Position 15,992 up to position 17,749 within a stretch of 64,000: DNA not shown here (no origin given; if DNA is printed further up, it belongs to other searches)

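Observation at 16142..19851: Orphan glycyl-radical enzyme co-transcribed with an ADP-ribosylglycohydrolase-fold protein, with no activase in the window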

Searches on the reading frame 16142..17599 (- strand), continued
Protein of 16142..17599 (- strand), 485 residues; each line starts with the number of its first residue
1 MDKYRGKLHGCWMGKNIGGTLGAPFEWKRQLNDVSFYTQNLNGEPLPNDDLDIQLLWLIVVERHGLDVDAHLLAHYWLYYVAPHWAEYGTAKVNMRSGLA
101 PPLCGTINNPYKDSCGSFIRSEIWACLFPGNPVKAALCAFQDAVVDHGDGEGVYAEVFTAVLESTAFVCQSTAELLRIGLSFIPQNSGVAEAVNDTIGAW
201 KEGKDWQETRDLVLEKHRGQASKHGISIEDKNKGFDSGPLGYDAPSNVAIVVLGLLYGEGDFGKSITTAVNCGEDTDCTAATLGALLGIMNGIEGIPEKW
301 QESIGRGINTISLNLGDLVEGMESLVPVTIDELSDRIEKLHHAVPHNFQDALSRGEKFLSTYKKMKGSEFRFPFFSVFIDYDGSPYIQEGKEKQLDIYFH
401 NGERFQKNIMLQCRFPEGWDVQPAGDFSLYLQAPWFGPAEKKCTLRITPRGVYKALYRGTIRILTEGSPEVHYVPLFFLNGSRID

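Call 44: search_solved_structures(query=A2, max_evalue=0.01, show_alignments=2)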
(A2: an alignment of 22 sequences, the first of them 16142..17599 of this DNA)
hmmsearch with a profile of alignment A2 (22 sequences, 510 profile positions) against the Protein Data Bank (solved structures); distinct sequences matched with E-value up to 0.01: 16.
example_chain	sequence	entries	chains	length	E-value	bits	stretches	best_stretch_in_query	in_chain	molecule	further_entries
8za7_A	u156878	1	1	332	3.4e-07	32.2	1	267-316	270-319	Lmo0067 protein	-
3g9d_A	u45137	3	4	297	2e-06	29.7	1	262-316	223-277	Dinitrogenase reductase activating glucohydrolase | Dinitrogenase reductase activacting glicohydrolase | ADP-ribosyl-(Dinitrogen reductase) hydrolase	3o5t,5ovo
1t5j_A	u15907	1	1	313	2.4e-06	29.4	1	266-313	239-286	Hypothetical protein MJ1187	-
2woc_A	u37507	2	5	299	3.1e-06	29.1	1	259-315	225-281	ADP-RIBOSYL-[DINITROGEN REDUCTASE] GLYCOHYDROLASE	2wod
2woe_A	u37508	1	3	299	3.1e-06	29.1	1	259-315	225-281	ADP-RIBOSYL-[DINITROGEN REDUCTASE] GLYCOHYDROLASE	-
6dre_A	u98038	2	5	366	4.3e-06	28.6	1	265-315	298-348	ADP-ribosyl-(Dinitrogen reductase) hydrolase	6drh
2cwc_A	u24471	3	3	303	3.9e-05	25.4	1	265-312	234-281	ADP-ribosylglycohydrolase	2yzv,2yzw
8xks_Q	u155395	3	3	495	0.00031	22.5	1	256-316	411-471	ADP-ribosylglycohydrolase | ARHL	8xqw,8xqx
2qty_A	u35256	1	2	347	0.0066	18.1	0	269-310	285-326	Poly(ADP-ribose) glycohydrolase ARH3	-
2g4k_A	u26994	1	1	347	0.0071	18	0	269-310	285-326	ADP-ribosylhydrolase 3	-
9rfd_A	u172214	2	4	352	0.0071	18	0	269-310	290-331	ADP-ribosylhydrolase ARH3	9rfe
2foz_A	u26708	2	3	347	0.0071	18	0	269-310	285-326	ADP-ribosylhydrolase like 2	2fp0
5zqy_A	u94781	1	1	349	0.0071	18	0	269-310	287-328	Poly(ADP-ribose) glycohydrolase ARH3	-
7l9h_C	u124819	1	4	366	0.0075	17.9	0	269-310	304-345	ADP-ribose glycohydrolase ARH3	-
6d36_C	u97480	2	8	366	0.0075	17.9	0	269-310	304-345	Poly(ADP-ribose) glycohydrolase ARH3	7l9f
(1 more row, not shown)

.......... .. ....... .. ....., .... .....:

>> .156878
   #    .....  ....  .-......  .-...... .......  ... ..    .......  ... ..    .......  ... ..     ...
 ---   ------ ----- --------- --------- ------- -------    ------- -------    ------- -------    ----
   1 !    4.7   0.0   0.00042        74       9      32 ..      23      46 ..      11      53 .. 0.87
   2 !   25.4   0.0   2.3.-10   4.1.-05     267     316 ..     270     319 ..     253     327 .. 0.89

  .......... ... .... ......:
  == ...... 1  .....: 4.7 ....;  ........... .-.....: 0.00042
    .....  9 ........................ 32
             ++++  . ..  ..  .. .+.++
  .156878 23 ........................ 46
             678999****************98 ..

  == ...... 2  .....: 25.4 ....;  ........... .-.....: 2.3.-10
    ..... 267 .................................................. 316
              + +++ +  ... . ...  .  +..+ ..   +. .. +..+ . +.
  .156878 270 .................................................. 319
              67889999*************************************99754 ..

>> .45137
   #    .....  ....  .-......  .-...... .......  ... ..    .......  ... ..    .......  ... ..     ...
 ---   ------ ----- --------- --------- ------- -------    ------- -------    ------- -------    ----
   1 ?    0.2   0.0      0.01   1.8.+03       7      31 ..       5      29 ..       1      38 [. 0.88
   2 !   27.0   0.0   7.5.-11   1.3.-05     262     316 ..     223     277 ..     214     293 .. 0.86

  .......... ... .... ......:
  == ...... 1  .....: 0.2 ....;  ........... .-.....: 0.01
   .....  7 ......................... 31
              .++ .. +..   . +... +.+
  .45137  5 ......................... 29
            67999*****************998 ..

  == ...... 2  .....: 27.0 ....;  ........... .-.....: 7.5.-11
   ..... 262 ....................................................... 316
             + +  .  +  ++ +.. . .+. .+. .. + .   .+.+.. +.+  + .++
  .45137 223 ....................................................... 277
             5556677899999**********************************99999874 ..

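Call 49: predict_structure(alignment_id=A2)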
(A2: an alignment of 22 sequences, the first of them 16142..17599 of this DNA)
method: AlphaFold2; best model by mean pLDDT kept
length: 485 residues; sequences in the alignment: 22
mean_pLDDT: 83.2   pTM: 0.86
mean pLDDT of the five models: 83.2, 80.1, 79.0, 75.4, 74.5
residues with pLDDT >= 90: 205; 70-90: 195; 50-70: 73; < 50: 12
segments of 3 or more residues with pLDDT < 50: 313-318
pLDDT, mean of each block of 10 residues (from residue 1): 91 91 85 69 76 60 61 58 59 76 79 75 88 86 82 93 94 95 94 98 97 94 87 91 93 94 92 87 94 91 83 49 69 84 61 61 80 88 88 93 87 92 86 81 93 90 90 91 73
secondary structure, 60 per line:
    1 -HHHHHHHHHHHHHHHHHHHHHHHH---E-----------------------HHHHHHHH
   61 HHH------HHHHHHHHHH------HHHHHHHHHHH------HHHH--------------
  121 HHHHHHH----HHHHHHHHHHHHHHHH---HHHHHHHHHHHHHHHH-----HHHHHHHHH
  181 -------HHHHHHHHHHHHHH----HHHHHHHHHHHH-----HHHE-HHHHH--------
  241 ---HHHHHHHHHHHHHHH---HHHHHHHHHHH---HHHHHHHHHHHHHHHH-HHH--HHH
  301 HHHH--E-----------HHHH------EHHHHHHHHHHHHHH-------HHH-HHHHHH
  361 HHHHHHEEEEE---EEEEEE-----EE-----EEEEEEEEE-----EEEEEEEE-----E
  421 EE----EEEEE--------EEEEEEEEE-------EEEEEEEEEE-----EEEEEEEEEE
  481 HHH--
elements in order: H2-25 H53-63 H70-79 H86-96 H103-106 H121-127 H132-147 H151-166 H172-180 H188-201 H206-217 H228-232 H244-258 H262-272 H276-291 H298-304 H319-322 H330-343 H355-366 E367-371 E375-380 E393-401 E407-414 E420-422 E427-431 E440-448 E456-465 E471-480

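Call 59: search_protein_families(library=ncbifam, proteins=[L097:4115-5677:+, L097:49-1272:+, L097:3261-4103:+])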
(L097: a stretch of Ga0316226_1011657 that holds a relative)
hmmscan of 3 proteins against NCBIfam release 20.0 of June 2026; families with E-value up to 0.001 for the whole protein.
L097:4115-5677:+ (521 aa): 8 families
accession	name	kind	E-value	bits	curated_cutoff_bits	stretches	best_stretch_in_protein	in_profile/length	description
TIGR01774.1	PFL2-3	subfamily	5.5e-68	230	678.2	1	124-518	187-616/786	formate C-acetyltransferase/glycerol dehydratase family glycyl radical enzyme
NF007437.0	PRK09983.1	equivalog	3.8e-61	207.2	1109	1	97-512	155-589/765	formate C-acetyltransferase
NF048009.1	SfplDhtHpfGKleb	equivalog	5.2e-58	196.8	1000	2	96-365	182-473/824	(2S)-3-sulfopropanediol dehydratase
NF048011.1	SfplDhtHpsGDes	equivalog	1.4e-53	182.3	1000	2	101-380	188-491/821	(2S)-3-sulfopropanediol dehydratase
TIGR04394.1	choline_CutC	equivalog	1.1e-51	176.4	1050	2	145-351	222-434/789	choline trimethylamine-lyase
NF043068.1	glycl_HYPD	equivalog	6.7e-51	173.3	1100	2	145-351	217-431/784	trans-4-hydroxy-L-proline dehydratase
NF033718.1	indole_decarb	equivalog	1.1e-33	116.6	1100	2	134-359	256-501/868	indoleacetate decarboxylase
NF033715.1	glycyl_HPDL_Lrg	equivalog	1.7e-28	99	1150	2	148-351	296-509/901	4-hydroxyphenylacetate decarboxylase large subunit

L097:49-1272:+ (407 aa): 0 families

L097:3261-4103:+ (280 aa): 20 families
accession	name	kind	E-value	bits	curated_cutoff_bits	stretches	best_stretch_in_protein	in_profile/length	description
TIGR02494.1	PFLE_PFLC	subfamily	1.4e-63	214.9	174.35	2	85-253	99-270/293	glycyl-radical enzyme activating protein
NF043069.1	T4HPD_activ_SAM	equivalog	2e-55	188.3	425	2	84-254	98-270/299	trans-4-hydroxy-L-proline dehydratase activase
NF048010.1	SfplDhtActHpsHDes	equivalog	2.2e-55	187.6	430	2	86-254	108-280/298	(2S)-3-sulfopropanediol dehydratase activating enzyme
NF033717.2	HPDL_rSAM_activ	equivalog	3.2e-53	181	420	2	85-258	107-282/311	4-hydroxyphenylacetate decarboxylase activase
NF033719.1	ind_deCO2_activ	equivalog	1.6e-49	168.9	425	2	85-253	106-274/302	indoleacetate decarboxylase activase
TIGR04395.1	cutC_activ_rSAM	equivalog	2.6e-49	168.2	360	2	85-255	105-280/309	choline TMA-lyase-activating enzyme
NF048008.1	SfplDhtActHpfHKleb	equivalog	6.4e-47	160.3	500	2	87-253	104-274/308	(2S)-3-sulfopropanediol dehydratase activating enzyme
TIGR02493.1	PFLA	equivalog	1.5e-46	158.6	231.75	1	39-253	7-213/235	pyruvate formate-lyase-activating protein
NF007483.0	PRK10076.1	equivalog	1.5e-42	145.8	326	2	87-252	95-261/292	[formate-C-acetyltransferase]-activating enzyme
TIGR04003.1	rSAM_BssD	equivalog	2.6e-36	125.4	496.45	2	85-251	103-273/314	[benzylsuccinate synthase]-activating enzyme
NF008356.0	PRK11145.1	equivalog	1.1e-32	113.3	375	1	31-253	4-218/246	pyruvate formate lyase 1-activating protein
TIGR04041.1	activase_YjjW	hypoth_equivalog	6.9e-32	111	250.2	2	88-239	91-240/276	YjjW family glycine radical enzyme activase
TIGR02495.1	NrdG2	equivalog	3.8e-20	72.1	131.15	1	36-221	4-178/193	anaerobic ribonucleoside-triphosphate reductase activating protein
TIGR02491.1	NrdG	equivalog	2.2e-12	47.2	126.1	1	35-185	3-150/154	anaerobic ribonucleoside-triphosphate reductase activating protein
TIGR04349.1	rSAM_QueE_gams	hypoth_equivalog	2.9e-06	27.1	300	0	52-65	24-37/210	7-carboxy-7-deazaguanine synthase QueE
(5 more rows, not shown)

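Call 61: search_protein_families(library=pfam, proteins=[L151:9533-11638:+, L134:9554-11446:+, L116:9619-11763:+, L104:9666-11096:+, L104:12583-14076:+, L104:3714-5297:+, L161:12089-14194:+, L161:14191-16722:+, L151:11846-13945:+, L149:11291-12964:+])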
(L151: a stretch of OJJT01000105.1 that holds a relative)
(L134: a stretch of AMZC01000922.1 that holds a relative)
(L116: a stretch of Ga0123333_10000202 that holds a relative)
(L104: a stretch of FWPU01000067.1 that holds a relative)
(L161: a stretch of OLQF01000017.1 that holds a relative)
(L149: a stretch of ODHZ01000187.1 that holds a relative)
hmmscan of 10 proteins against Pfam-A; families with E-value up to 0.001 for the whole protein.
L151:9533-11638:+ (701 aa): 1 family
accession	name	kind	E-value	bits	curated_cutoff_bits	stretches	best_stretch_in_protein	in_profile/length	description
PF19773.5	DUF6259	-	1.3e-27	97.2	28.7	1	227-542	4-297/300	Domain of unknown function (DUF6259)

L134:9554-11446:+ (630 aa): 2 families
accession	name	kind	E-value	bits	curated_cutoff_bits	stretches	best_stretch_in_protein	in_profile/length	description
PF04185.19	Phosphoesterase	-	2.7e-34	119.4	23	1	111-341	104-356/356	Phosphoesterase family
PF00149.33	Metallophos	-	1.6e-07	32.4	21.5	1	379-547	12-190/191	Calcineurin-like phosphoesterase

L116:9619-11763:+ (714 aa): 1 family
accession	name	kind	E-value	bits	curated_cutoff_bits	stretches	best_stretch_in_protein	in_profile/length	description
PF08532.16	Glyco_hydro_42M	-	5.9e-05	23.1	25.8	1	456-548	32-122/207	Beta-galactosidase trimerisation domain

L104:9666-11096:+ (476 aa): 3 families
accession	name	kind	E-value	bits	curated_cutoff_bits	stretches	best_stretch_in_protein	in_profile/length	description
PF09180.16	ProRS-C_1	-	6.8e-23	81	31.5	1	411-476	1-71/71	Prolyl-tRNA synthetase, C-terminal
PF00587.30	tRNA-synt_2b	-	8e-17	62.3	29.3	1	100-269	7-177/179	tRNA synthetase class II core domain (G, H, P, S and T)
PF03129.25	HGTP_anticodon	-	2.4e-13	50.5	21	1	287-363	1-75/94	Anticodon binding domain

L104:12583-14076:+ (497 aa): 2 families
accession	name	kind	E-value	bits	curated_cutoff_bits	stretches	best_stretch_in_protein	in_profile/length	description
PF02934.20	GatB_N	-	4e-115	384.2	23.4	1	22-302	2-276/277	GatB/GatE catalytic domain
PF02637.23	GatB_Yqey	-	4.6e-43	147.1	27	1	342-492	1-148/148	GatB domain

L104:3714-5297:+ (527 aa): 4 families
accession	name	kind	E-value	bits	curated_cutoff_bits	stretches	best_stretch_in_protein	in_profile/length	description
PF00033.24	Cytochrome_B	-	1.6e-40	139.4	27.2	1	81-261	8-185/189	Cytochrome b/b6/petB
PF13631.11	Cytochrom_B_N_2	-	1.5e-36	126.3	27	1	145-321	2-165/169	Cytochrome b(N-terminal)/b6/petB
PF00032.22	Cytochrom_B_C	-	4.9e-11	43.2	20.7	1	326-408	2-84/102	Cytochrome b(C-terminal)/b6/petD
PF14358.11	DUF4405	-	0.00078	20.4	26.7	1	91-154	4-62/66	Domain of unknown function (DUF4405)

L161:12089-14194:+ (701 aa): 2 families
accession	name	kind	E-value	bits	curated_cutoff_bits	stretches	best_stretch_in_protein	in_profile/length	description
PF03176.21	MMPL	-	1.9e-50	172.1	20.5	2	128-338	89-312/333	MMPL family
PF00873.25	ACR_tran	-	2e-09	36.2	28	1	132-329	816-1020/1021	AcrB/AcrD/AcrF family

L161:14191-16722:+ (843 aa): 0 families

L151:11846-13945:+ (699 aa): 2 families
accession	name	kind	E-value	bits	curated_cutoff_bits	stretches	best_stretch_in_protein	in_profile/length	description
PF00563.25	EAL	-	1.8e-57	194.9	31.3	1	451-684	3-236/236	EAL domain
PF02378.23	PTS_EIIC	-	4.7e-27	95.4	30.7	1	20-339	1-319/319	Phosphotransferase system, EIIC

L149:11291-12964:+ (557 aa): 4 families
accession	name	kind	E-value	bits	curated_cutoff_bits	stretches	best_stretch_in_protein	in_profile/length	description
PF00664.28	ABC_membrane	-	7.9e-31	108.2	28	1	31-301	4-274/274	ABC transporter transmembrane region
PF00005.33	ABC_tran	-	1.4e-24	87.6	25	1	373-511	11-137/137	ABC transporter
PF13304.12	AAA_21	-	3.6e-07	31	27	1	496-540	251-299/304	AAA domain, putative AbiEii toxin, Type IV TA system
PF02463.25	SMC_N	-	5.6e-06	26.4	40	1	440-553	111-211/220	RecF/RecN/SMC N terminal domain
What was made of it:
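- Some members sit among housekeeping genes, as in L104 (call 61). ARH-family neighbours are highly variable, including housekeeping genes (call 61).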

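Call 63: find_homologous_proteins(query=L097:4115-5677:+, max_evalue=1e-50)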
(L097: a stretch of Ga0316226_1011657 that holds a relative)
Query L097:4115-5677:+ (521 aa): 6933 proteins with E <= 1e-50 among 8000 candidates; the best 120 are listed.
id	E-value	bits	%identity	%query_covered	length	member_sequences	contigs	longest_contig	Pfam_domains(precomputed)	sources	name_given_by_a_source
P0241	8.4e-202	689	61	100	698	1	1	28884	PF02901.21,PF01228.27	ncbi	-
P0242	1.2e-201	689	57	100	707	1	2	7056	PF02901.21,PF01228.27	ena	-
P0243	8.6e-198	676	60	100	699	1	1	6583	PF02901.21,PF01228.27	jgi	-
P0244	1.2e-193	663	59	98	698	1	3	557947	PF02901.21,PF01228.27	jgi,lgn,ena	-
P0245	3.1e-188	645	58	100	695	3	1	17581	PF02901.21,PF01228.27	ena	-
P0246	6.7e-186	637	59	100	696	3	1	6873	PF02901.21,PF01228.27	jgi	-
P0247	1.3e-185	636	60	100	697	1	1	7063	PF02901.21,PF01228.27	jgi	-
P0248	1.6e-183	629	58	100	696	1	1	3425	PF02901.21,PF01228.27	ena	-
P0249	1.9e-183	629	57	100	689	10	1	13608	PF02901.21,PF01228.27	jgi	-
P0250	6.4e-183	627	57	100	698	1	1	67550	PF02901.21,PF01228.27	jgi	jgi:pyruvate-formate lyase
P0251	2.1e-182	625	59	97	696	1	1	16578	PF02901.21,PF01228.27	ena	-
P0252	3.1e-182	625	56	100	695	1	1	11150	PF02901.21,PF01228.27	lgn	-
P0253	5.5e-182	624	59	100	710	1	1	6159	PF02901.21,PF01228.27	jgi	jgi:formate C-acetyltransferase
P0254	7.6e-182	624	56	100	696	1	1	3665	PF02901.21,PF01228.27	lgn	-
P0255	1.5e-181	623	58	98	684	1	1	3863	PF02901.21,PF01228.27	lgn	-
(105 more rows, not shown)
